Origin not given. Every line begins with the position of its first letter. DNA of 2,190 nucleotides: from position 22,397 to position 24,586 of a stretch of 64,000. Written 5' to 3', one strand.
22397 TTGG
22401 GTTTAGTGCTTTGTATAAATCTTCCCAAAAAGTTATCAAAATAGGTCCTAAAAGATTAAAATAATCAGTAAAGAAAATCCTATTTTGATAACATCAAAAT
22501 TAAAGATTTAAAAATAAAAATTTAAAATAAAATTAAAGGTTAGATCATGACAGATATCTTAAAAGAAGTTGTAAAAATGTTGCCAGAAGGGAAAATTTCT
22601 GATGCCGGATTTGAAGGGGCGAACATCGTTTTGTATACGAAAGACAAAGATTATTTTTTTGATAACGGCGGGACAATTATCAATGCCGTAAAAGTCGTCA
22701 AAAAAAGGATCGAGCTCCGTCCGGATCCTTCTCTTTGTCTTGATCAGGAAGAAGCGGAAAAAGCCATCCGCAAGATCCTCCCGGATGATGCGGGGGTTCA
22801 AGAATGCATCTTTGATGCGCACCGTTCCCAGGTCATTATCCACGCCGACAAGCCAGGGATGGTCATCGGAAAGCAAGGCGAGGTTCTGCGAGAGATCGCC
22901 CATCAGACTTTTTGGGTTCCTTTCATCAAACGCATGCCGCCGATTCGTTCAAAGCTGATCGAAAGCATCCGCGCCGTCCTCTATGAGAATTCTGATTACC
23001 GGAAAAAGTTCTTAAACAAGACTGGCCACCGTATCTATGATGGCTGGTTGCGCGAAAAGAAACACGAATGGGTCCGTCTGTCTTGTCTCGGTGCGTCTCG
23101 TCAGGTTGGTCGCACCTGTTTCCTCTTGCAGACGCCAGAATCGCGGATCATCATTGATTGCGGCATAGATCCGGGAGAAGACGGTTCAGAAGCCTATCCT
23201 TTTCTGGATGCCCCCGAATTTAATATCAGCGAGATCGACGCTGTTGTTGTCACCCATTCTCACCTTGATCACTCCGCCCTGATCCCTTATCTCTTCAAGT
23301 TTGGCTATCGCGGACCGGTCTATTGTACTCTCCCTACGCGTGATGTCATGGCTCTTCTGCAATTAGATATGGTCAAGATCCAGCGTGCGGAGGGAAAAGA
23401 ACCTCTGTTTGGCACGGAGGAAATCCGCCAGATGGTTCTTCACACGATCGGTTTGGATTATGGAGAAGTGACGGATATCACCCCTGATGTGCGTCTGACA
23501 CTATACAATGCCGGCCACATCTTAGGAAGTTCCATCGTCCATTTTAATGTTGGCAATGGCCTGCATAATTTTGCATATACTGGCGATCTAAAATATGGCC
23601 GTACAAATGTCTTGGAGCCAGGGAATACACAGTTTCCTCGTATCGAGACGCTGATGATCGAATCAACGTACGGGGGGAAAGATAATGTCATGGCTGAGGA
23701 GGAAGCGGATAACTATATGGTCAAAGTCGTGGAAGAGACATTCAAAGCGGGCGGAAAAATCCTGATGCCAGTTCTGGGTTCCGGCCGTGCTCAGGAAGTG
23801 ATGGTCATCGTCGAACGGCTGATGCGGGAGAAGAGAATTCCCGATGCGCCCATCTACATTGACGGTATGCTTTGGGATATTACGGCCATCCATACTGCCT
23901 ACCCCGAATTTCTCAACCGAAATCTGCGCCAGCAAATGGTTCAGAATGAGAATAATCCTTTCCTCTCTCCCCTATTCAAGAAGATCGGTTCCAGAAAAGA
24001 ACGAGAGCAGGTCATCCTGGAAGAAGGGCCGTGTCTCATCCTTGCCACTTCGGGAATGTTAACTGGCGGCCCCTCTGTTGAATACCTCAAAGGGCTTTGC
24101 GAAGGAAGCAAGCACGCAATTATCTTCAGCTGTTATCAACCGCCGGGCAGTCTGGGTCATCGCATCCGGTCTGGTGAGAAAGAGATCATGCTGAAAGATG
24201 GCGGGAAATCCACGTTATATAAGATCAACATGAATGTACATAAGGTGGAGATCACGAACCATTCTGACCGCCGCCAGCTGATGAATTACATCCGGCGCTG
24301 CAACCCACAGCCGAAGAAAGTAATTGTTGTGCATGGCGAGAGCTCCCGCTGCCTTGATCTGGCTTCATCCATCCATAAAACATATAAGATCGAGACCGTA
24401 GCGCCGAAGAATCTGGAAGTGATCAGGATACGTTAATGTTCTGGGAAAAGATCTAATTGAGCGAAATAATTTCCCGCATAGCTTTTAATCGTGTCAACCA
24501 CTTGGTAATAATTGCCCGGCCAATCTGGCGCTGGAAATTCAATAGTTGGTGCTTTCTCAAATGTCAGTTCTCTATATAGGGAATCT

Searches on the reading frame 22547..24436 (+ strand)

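Call 21: search_protein_families(library=pfam, proteins=[window:22547-24436:+], max_evalue=0.001)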
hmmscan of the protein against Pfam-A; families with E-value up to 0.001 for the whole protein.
window:22547-24436:+ (629 aa): 8 families
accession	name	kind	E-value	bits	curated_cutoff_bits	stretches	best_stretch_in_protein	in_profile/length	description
PF10996.14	Beta-Casp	-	4.2e-28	98.7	27.7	1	415-540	1-120/120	Beta-Casp domain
PF17214.9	KH_TffA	-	2e-17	63.4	22.6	1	3-63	6-67/68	Transcription termination factor FttA, KH domain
PF07521.17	RMMBL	-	6e-15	55.4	21.6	1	558-620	2-63/63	Zn-dependent metallo-hydrolase RNA specificity domain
PF00753.33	Lactamase_B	-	1.1e-12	48.8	22.7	1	189-250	6-64/196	Metallo-beta-lactamase superfamily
PF16661.11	Lactamase_B_6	-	4.8e-12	46.1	27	1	193-356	1-170/193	Metallo-beta-lactamase superfamily domain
PF12706.13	Lactamase_B_2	-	5.5e-11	42.9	27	1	200-380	2-171/200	Beta-lactamase superfamily domain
PF07650.23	KH_2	-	2.3e-07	31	22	1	72-120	4-53/78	KH domain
PF13483.12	Lactamase_B_3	-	0.00022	21.7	24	1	187-245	5-52/160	Beta-lactamase superfamily domain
